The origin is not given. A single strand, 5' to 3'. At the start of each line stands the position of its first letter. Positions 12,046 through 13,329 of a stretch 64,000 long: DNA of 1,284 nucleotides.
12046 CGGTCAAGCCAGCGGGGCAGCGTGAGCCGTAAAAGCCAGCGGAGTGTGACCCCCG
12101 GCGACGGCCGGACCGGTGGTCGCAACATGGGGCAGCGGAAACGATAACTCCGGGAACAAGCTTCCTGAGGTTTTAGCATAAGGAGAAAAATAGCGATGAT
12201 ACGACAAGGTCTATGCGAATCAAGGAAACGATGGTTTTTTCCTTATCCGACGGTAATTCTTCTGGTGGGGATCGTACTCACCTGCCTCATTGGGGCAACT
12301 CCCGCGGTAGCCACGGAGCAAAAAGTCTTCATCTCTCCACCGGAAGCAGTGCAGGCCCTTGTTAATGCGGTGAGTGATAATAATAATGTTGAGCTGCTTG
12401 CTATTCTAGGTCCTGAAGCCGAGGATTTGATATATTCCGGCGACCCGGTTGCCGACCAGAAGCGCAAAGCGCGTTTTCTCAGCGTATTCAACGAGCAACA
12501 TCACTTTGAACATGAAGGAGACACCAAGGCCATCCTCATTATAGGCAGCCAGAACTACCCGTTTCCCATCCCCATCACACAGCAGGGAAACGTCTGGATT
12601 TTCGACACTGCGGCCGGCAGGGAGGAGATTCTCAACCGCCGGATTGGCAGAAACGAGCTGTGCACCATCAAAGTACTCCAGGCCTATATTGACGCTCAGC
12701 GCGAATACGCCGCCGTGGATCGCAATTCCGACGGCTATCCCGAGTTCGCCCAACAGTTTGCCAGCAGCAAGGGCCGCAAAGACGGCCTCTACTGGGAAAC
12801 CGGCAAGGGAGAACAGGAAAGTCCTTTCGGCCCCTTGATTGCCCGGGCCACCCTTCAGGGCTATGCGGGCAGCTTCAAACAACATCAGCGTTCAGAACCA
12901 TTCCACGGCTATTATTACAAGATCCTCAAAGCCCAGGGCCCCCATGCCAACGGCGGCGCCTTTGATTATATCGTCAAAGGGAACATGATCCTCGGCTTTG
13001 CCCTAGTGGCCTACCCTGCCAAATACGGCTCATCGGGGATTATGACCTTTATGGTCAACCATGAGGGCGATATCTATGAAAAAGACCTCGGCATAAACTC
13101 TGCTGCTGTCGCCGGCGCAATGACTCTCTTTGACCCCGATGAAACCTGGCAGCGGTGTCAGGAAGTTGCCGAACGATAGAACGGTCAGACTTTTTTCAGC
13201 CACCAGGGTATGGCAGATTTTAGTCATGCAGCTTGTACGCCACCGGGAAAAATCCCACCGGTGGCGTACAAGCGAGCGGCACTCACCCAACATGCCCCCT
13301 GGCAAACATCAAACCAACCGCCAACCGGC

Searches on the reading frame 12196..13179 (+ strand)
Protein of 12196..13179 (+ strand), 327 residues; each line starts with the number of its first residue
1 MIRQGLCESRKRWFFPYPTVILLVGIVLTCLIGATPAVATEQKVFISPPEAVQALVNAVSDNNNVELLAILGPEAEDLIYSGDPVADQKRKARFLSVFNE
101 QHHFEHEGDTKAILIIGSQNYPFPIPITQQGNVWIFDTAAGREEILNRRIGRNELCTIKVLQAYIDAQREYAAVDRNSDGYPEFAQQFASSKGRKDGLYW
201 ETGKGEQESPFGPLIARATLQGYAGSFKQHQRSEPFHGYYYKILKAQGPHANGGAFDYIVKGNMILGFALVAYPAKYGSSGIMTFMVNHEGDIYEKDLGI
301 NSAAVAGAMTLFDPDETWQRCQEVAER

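Call 15: search_protein_families(library=pfam, proteins=[window:12196-13179:+], max_evalue=0.00001)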
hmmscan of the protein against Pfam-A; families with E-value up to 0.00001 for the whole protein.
window:12196-13179:+ (327 aa): 1 family
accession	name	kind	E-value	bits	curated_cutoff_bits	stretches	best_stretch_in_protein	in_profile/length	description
PF11453.13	DUF2950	-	1.3e-113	379.1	20.2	1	42-320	1-273/274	Protein of unknown function (DUF2950)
